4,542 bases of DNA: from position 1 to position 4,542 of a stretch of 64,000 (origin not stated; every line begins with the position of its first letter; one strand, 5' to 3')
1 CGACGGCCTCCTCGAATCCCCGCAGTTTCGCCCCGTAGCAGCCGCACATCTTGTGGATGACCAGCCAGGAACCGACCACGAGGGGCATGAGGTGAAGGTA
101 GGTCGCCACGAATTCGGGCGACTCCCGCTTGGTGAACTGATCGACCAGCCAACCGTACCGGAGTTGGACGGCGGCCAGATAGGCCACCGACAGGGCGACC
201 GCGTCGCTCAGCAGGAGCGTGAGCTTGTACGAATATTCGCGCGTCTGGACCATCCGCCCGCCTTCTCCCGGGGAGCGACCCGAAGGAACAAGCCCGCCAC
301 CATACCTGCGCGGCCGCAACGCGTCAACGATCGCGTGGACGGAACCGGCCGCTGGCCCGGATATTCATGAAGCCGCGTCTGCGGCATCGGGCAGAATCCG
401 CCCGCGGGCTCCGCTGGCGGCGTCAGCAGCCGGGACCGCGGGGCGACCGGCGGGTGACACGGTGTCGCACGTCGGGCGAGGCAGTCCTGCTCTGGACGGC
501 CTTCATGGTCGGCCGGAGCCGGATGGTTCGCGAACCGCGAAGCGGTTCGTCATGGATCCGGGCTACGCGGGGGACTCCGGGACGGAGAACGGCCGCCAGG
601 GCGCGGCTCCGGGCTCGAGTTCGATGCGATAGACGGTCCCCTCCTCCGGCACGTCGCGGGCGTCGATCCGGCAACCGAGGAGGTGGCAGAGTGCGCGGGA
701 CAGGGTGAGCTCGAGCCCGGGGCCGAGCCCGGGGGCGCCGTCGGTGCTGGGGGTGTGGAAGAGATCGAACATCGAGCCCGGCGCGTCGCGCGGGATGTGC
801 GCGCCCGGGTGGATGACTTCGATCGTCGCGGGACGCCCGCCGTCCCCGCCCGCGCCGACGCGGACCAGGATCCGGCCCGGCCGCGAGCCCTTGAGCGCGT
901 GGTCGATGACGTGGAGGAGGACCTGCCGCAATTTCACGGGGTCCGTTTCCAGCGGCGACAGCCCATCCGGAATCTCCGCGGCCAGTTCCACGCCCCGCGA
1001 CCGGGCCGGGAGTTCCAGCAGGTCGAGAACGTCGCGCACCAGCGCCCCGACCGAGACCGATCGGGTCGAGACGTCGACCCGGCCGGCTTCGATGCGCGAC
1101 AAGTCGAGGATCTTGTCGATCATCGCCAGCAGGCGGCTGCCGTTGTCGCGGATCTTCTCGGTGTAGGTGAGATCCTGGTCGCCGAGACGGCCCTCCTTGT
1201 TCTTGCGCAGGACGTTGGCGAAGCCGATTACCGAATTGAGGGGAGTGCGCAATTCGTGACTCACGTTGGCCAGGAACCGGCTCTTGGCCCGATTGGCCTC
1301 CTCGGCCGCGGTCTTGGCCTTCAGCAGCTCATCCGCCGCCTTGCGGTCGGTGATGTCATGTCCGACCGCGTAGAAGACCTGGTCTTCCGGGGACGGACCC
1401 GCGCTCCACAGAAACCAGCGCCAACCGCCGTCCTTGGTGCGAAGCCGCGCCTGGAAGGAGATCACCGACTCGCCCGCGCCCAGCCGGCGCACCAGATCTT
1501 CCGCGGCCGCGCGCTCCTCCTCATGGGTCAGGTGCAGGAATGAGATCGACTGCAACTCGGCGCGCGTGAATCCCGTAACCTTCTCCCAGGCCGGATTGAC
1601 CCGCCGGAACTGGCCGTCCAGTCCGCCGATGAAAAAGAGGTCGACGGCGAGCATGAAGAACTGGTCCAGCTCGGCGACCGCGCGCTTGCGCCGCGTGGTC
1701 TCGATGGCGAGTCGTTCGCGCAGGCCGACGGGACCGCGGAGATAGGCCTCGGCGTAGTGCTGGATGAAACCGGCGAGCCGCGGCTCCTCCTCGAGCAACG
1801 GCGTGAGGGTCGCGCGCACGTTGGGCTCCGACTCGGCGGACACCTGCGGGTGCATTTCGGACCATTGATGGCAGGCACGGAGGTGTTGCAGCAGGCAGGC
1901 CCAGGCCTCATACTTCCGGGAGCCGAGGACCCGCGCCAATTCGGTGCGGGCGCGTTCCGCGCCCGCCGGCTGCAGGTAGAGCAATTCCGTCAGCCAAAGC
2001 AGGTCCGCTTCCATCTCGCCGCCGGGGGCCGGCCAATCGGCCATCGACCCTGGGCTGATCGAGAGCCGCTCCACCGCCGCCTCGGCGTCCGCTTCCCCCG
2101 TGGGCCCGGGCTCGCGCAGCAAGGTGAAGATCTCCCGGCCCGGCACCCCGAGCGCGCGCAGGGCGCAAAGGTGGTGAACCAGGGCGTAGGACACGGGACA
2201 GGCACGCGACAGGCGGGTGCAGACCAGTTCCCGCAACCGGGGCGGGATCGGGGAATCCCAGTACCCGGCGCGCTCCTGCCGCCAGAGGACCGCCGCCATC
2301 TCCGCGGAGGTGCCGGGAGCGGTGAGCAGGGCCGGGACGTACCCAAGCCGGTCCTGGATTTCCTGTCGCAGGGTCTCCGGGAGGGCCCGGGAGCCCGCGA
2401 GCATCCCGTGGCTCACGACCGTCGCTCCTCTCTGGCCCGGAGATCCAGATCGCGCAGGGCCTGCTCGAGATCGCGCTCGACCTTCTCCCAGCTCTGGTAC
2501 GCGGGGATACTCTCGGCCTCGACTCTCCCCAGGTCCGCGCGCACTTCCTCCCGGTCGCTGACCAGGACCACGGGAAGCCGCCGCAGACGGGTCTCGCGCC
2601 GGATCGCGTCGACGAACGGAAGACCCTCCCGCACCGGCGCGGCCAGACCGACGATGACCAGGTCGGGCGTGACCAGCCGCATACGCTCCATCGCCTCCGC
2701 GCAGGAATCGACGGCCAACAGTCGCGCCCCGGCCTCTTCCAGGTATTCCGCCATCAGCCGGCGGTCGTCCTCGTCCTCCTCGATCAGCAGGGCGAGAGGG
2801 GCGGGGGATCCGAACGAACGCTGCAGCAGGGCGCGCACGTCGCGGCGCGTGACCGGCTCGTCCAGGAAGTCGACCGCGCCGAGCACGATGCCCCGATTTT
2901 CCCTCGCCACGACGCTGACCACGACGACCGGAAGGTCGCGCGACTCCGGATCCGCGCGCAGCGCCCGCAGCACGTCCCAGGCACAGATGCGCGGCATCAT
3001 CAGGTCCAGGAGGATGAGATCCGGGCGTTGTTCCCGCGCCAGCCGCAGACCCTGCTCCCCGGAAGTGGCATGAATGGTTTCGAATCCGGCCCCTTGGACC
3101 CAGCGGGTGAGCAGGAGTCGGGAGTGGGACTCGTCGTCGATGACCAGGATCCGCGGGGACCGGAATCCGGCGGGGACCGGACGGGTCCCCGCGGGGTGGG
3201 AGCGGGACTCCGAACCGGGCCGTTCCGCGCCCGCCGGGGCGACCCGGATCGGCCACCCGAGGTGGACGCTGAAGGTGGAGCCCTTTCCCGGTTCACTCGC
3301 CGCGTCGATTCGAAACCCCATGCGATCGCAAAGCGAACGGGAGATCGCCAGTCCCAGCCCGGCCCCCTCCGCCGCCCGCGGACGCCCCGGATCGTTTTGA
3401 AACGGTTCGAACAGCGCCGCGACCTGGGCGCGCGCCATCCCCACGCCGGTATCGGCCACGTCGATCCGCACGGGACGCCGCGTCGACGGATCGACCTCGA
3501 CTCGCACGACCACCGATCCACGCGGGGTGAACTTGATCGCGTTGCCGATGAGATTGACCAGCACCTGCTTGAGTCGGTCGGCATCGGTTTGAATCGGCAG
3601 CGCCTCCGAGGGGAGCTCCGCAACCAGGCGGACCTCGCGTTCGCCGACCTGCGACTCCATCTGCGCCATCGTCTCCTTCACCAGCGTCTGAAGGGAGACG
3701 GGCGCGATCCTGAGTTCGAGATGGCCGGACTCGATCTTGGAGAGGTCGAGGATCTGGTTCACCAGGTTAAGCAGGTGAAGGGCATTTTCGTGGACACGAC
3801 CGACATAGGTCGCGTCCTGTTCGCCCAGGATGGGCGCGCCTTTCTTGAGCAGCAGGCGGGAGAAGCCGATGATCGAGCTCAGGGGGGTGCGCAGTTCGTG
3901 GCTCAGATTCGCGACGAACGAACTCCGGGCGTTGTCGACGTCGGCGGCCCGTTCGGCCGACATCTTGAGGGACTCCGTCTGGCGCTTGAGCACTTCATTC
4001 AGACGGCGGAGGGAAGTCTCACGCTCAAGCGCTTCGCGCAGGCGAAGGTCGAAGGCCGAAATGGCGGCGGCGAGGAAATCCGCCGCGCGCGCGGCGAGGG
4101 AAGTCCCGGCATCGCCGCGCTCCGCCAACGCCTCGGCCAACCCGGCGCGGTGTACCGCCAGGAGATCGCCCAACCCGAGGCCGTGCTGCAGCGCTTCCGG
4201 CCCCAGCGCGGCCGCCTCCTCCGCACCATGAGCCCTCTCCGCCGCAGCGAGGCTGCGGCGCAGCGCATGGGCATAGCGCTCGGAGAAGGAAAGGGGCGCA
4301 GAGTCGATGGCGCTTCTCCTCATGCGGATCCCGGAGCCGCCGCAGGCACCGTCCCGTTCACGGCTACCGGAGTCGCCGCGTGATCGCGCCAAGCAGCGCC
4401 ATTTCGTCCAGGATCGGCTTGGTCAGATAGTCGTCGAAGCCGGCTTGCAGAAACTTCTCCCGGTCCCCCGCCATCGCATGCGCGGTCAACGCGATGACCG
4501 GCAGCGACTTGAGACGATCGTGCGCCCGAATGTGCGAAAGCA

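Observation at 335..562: Conserved ~230-bp intergenic element present twice in the same genomic context (copy A)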

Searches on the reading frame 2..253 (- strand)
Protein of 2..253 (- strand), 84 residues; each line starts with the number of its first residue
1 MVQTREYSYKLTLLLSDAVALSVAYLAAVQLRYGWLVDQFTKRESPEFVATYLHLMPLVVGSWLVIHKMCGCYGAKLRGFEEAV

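Call 19: search_protein_families(library=pfam, proteins=[window:2-253:-], max_evalue=0.01)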
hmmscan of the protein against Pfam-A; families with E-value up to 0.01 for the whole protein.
window:2-253:- (84 aa): 1 family
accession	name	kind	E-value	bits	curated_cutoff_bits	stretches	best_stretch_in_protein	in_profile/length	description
PF11377.13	DUF3180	-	0.0028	18.3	28.4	1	8-80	19-86/135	Protein of unknown function (DUF3180)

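Call 33: search_protein_families(library=ncbifam, proteins=[window:2-253:-], max_evalue=0.001)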
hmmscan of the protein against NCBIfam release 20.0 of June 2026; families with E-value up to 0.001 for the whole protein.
window:2-253:- (84 aa): 0 families

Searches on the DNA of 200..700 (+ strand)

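Call 7: search_rna_families(source=window, start=200, end=700, threshold=evalue, max_evalue=10, show_alignments=3)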
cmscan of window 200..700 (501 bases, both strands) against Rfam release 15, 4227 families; matches with E-value up to 10: 3.
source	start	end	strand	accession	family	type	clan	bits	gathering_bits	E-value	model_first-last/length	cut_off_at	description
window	368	433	-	RF00520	ybhL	Cis-reg; leader;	-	18.1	50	1.7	1-73/73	no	ybhL leader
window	499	635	-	RF01754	radC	Cis-reg;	-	14.4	40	1.9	1-149/149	no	radC RNA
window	298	379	-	RF02246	Six3os1_1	Gene; lncRNA;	-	10.4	50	8.9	1-87/87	no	Six3os1 conserved region 1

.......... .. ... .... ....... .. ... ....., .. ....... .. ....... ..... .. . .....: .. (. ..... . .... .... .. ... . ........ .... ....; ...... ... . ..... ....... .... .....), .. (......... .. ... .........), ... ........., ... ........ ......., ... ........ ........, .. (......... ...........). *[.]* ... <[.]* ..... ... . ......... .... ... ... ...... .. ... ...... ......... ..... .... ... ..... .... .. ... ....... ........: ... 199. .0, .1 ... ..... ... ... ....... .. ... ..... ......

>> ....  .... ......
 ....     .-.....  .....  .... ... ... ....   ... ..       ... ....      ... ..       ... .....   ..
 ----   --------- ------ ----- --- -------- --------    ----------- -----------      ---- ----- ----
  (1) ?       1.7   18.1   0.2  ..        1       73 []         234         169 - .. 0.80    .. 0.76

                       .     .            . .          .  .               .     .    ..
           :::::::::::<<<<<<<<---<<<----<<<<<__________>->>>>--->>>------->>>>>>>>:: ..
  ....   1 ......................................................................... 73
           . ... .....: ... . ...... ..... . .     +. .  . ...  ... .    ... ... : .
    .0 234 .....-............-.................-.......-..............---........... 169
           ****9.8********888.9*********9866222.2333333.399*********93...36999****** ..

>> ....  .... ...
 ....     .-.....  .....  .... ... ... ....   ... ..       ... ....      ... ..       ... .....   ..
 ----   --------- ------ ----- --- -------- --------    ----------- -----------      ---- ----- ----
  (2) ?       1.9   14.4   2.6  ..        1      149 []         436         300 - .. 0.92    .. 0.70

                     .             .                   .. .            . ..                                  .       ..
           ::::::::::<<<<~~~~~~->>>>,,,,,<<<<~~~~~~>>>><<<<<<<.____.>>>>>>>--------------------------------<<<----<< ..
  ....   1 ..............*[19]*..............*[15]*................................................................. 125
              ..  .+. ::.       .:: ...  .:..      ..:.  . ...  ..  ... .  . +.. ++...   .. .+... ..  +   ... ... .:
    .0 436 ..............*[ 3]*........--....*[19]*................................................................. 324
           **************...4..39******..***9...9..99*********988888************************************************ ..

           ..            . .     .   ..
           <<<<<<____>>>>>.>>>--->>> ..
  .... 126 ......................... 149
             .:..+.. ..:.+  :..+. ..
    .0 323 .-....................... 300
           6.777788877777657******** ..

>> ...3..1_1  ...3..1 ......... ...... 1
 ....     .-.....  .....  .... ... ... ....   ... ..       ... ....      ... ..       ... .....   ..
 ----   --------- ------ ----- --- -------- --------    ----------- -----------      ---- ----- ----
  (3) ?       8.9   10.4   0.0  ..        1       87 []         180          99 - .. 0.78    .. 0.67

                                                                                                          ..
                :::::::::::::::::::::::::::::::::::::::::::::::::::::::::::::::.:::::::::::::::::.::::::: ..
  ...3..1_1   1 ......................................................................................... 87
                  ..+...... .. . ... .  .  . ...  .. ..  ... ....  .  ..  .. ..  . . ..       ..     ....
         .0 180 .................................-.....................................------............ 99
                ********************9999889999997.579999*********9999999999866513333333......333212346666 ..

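Call 34: search_dna_similar(query=window:330-570:+, collection=plasmids, mode=distant, max_evalue=0.01)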
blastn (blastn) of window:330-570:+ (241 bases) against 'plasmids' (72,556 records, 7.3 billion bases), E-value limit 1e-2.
Records with a match: 2; places in all: 2; records where one place covers at least 80% of the query: 0.
Best place of each record, by identity: 80-90% 2.
By first word of the organism name: Paracoccus 2.
By predicted mobility (MOB-suite, as given by PLSDB): non-mobilizable 2.
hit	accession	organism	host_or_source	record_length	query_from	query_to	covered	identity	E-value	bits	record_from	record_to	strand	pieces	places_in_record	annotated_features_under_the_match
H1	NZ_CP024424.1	Paracoccus yeei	Homo sapiens,single cell,skin swab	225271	45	91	20%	85.1%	1e-3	51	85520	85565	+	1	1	ABC transporter permease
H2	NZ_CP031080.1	Paracoccus yeei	Homo sapiens,single cell,eye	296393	45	91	20%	85.1%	1e-3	51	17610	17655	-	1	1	ABC transporter permease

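Call 35: search_dna_similar(query=window:330-570:+, collection=phages, mode=distant, max_evalue=0.01)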
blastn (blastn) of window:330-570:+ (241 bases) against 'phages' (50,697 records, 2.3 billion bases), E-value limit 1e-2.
No match.

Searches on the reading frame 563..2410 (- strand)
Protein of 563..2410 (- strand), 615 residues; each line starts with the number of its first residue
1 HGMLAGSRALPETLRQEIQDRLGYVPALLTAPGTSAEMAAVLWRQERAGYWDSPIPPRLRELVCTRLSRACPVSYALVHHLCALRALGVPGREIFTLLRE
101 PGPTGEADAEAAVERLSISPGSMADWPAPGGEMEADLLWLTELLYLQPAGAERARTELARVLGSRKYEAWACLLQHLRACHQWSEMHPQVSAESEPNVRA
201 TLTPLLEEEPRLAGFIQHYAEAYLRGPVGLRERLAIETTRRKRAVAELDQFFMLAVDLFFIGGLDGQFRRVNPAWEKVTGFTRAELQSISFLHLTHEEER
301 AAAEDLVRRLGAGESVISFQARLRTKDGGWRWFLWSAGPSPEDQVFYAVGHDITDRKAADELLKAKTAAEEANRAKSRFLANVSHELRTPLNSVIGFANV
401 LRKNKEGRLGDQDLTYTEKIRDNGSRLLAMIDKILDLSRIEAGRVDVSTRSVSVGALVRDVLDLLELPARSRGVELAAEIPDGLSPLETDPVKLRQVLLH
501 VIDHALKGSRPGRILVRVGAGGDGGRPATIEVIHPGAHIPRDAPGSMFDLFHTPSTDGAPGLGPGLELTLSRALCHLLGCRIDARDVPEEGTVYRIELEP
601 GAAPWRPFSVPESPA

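Call 63: find_homologous_proteins(query=window:563-2410:-, max_evalue=1e-40)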
Query window:563-2410:- (615 aa): 317 proteins with E <= 1e-40 among 8000 candidates; the best 120 are listed.
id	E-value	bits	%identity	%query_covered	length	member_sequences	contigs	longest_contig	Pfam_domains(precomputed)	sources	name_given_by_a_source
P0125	0.0e+0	1387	100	100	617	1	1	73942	PF08447.19,PF13426.14,PF02627.26,PF08448.17,PF02518.32,PF00512.32,PF00989.32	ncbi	-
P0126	2.1e-96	342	47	62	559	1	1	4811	PF08447.19,PF08448.17,PF02518.32,PF00512.32,PF00072.31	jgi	jgi:PAS domain S-box-containing protein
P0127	1.1e-93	333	45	42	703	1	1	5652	PF08447.19,PF13426.14,PF13188.14,PF08448.17,PF02518.32,PF00512.32,PF00989.32,PF14598.13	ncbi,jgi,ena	jgi:PAS domain S-box-containing protein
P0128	4.7e-90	321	45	59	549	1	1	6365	PF08447.19,PF13426.14,PF13185.13,PF01590.33,PF08448.17,PF02518.32,PF00512.32,PF00989.32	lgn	-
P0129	3.8e-83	298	42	57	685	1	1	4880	PF08447.19,PF13426.14,PF13185.13,PF01590.33,PF08448.17,PF02518.32,PF00512.32,PF00072.31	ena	-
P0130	2.8e-81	292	39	69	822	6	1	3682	PF08447.19,PF13426.14,PF01590.33,PF08448.17,PF02518.32,PF00512.32,PF00072.31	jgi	jgi:PAS domain S-box-containing protein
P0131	1.3e-79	287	40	59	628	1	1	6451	PF08447.19,PF13426.14,PF13188.14,PF13185.13,PF24820.2,PF08448.17,PF02518.32,PF00512.32,PF00989.32,PF13589.13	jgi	jgi:PAS domain S-box-containing protein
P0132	2.6e-78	282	44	58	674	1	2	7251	PF08447.19,PF13426.14,PF08448.17,PF02518.32,PF00512.32,PF00989.32,PF00072.31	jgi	jgi:PAS domain S-box-containing protein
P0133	1.0e-76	277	43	41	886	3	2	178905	PF08447.19,PF13426.14,PF13188.14,PF13185.13,PF01590.33,PF08448.17,PF02518.32,PF00512.32,PF00989.32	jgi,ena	-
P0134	1.0e-75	274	40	61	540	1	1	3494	PF08447.19,PF13426.14,PF13188.14,PF13185.13,PF01590.33,PF08448.17,PF02518.32,PF00512.32,PF00989.32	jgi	jgi:PAS domain S-box-containing protein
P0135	1.1e-75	274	39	64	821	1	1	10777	PF08447.19,PF01590.33,PF08448.17,PF02518.32,PF00512.32,PF00072.31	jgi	jgi:PAS domain S-box-containing protein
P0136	9.7e-74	267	38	66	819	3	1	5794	PF08447.19,PF13185.13,PF01590.33,PF08448.17,PF02518.32,PF00512.32,PF00989.32,PF00072.31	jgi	-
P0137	1.4e-72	263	39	62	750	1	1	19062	PF08447.19,PF08448.17,PF02518.32,PF00512.32,PF00072.31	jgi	jgi:PAS domain S-box-containing protein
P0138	1.7e-72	263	39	62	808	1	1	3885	PF08447.19,PF01590.33,PF08448.17,PF02518.32,PF00512.32,PF00072.31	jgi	jgi:PAS domain S-box-containing protein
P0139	1.3e-71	260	40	60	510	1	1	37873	PF08447.19,PF08448.17,PF02518.32,PF00512.32,PF00989.32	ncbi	ncbi:MAG: ATP-binding protein [Planctomycetota bacterium]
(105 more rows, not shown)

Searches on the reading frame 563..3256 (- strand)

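Call 19: search_protein_families(library=pfam, proteins=[window:563-3256:-], max_evalue=0.01)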
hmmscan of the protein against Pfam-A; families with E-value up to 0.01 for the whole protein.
window:563-3256:- (897 aa): 7 families
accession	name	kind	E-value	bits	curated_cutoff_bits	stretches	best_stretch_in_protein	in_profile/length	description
PF00512.31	HisKA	-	3.5e-20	72.2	26.9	1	657-725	1-66/66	His Kinase A (phospho-acceptor) domain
PF02518.31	HATPase_c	-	5.3e-12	46.6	26.4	1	772-881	2-108/111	Histidine kinase-, DNA gyrase B-, and HSP90-like ATPase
PF08448.16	PAS_4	-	5.7e-12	46.3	23.1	1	540-639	7-109/110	PAS fold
PF08447.18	PAS_3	-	1.6e-11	44.8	25.6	1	552-622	3-75/89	PAS fold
PF13426.13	PAS_9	-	8.5e-07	29.6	27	1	541-637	4-103/103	PAS domain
PF00989.32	PAS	-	1.2e-06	29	22.6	1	546-622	19-96/113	PAS fold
PF02627.25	CMD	-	4.6e-05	23.8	23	1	328-394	11-77/84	Carboxymuconolactone decarboxylase family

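Call 33: search_protein_families(library=ncbifam, proteins=[window:563-3256:-], max_evalue=0.001)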
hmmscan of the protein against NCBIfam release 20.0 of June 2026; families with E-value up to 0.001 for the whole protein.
window:563-3256:- (897 aa): 60 families (the best 25 are shown)
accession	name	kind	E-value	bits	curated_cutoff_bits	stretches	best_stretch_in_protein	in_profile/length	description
TIGR02956.1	TMAO_torS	equivalog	7.6e-45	153.4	676.5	1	646-881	452-681/967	TMAO reductase system sensor histidine kinase/response regulator TorS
NF008302.0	PRK11091.1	equivalog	6.6e-35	120.5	838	1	528-881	148-504/779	aerobic respiration two-component sensor histidine kinase ArcB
NF038297.2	hybrid_HK_HrmK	equivalog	1.4e-31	109.9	725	1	641-879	218-454/607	hybrid histidine kinase/response regulator HrmK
NF011874.0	PRK15347.1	equivalog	1.4e-31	109.4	852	1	641-880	381-612/921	two component system sensor kinase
NF008318.0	PRK11107.1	equivalog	4.3e-31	107.8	890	1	643-881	278-517/920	two-component sensor histidine kinase BarA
NF041947.1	LuxQ_Vibrio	equivalog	1.1e-30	106.2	1200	1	540-880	361-694/843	quorum-sensing autoinducer 2 sensor kinase/phosphatase LuxQ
NF050805.1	CellDivHKDivJCaul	equivalog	6.2e-30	103.9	1000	1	540-862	185-500/531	cell cycle sensor histidine kinase DivJ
NF008543.0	PRK11466.1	equivalog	2e-29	102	982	1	646-880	432-660/914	TMAO reductase system sensor histidine kinase/response regulator TorS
NF045901.1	HisKinLetSLeg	equivalog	2e-27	95.6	1650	1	643-879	278-515/906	two-component system sensor histidine kinase LetS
NF041593.1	histid_kinase_PdhS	equivalog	2.2e-27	95.4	2000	1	520-794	659-939/1041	cell-division control histidine kinase PdhS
NF041880.1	EPS_EpsF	equivalog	2.6e-26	92.2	900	1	546-873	162-482/492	response regulator EpsF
NF046044.1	PnpS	equivalog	2.9e-26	92.4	400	1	644-880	156-389/390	two-component system histidine kinase PnpS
NF033092.0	HK_WalK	equivalog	7.8e-25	87.5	725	1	645-880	359-592/594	cell wall metabolism sensor histidine kinase WalK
NF047874.1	MASE3_PAS_HK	subfamily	8.3e-24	84.3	560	1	553-880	289-623/655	MASE3 domain-containing sensor histidine kinase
TIGR02966.1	phoR_proteo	equivalog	1.3e-21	77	334.2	1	649-824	105-276/333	phosphate regulon sensor histidine kinase PhoR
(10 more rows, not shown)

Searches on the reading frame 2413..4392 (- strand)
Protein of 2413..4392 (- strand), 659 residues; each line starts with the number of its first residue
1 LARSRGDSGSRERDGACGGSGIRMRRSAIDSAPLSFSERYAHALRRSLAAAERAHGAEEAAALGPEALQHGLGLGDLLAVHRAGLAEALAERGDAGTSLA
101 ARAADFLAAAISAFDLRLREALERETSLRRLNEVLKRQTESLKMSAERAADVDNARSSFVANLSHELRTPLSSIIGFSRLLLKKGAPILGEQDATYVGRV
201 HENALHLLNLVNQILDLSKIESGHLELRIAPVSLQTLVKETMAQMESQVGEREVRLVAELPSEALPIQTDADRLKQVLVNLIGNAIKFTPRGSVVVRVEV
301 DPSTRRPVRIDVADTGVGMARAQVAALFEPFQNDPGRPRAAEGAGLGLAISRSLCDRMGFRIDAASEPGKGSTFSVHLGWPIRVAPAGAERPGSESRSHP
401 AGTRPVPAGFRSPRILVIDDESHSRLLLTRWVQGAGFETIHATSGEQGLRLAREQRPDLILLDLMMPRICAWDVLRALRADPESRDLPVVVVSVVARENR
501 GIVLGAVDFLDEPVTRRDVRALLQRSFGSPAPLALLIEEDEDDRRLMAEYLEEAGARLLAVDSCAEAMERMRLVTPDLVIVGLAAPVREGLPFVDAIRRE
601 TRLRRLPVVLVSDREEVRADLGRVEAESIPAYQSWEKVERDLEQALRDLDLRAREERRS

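Call 33: search_protein_families(library=ncbifam, proteins=[window:2413-4392:-], max_evalue=0.001)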
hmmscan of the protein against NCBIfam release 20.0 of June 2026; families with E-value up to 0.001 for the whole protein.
window:2413-4392:- (659 aa): 143 families (the best 25 are shown)
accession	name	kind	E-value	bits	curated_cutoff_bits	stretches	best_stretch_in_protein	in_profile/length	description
TIGR02956.1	TMAO_torS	equivalog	4.3e-74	250.2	676.5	1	124-524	432-817/967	TMAO reductase system sensor histidine kinase/response regulator TorS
NF038297.2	hybrid_HK_HrmK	equivalog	6.3e-70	236.5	725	2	126-504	203-583/607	hybrid histidine kinase/response regulator HrmK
NF008318.0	PRK11107.1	equivalog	2.4e-67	227.8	890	2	107-380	243-518/920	two-component sensor histidine kinase BarA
NF011874.0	PRK15347.1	equivalog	1.8e-63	214.9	852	2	128-378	370-612/921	two component system sensor kinase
NF045901.1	HisKinLetSLeg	equivalog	8.7e-58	196.1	1650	2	128-378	265-516/906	two-component system sensor histidine kinase LetS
NF008302.0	PRK11091.1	equivalog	6.4e-57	193.3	838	1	146-530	273-646/779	aerobic respiration two-component sensor histidine kinase ArcB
NF047465.1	hybrid_HK_LvrA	exception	1.9e-56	191.6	1200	1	108-519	154-576/819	hybrid histidine kinase/response regulator LvrA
NF041947.1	LuxQ_Vibrio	equivalog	6.5e-55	186.4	1200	1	136-481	455-791/843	quorum-sensing autoinducer 2 sensor kinase/phosphatase LuxQ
NF046044.1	PnpS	equivalog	1.8e-53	182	400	1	151-378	165-389/390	two-component system histidine kinase PnpS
NF008099.0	PRK10841.1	equivalog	9.6e-52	175.9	920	2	139-378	453-688/949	two-component system sensor histidine kinase RcsC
NF008543.0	PRK11466.1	equivalog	3.2e-47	160.9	982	1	145-469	434-739/914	TMAO reductase system sensor histidine kinase/response regulator TorS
TIGR02966.1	phoR_proteo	equivalog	3.5e-47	161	334.2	1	148-378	106-333/333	phosphate regulon sensor histidine kinase PhoR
NF033092.0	HK_WalK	equivalog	9.9e-46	156.5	725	1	151-378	367-592/594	cell wall metabolism sensor histidine kinase WalK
NF041832.1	near_NosP_CTERM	subfamily_domain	8.7e-42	143.5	400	1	154-494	5-335/370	NahK/ErcS family hybrid sensor histidine kinase/response regulator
NF047874.1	MASE3_PAS_HK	subfamily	3.6e-41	141.7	560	1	136-378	378-623/655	MASE3 domain-containing sensor histidine kinase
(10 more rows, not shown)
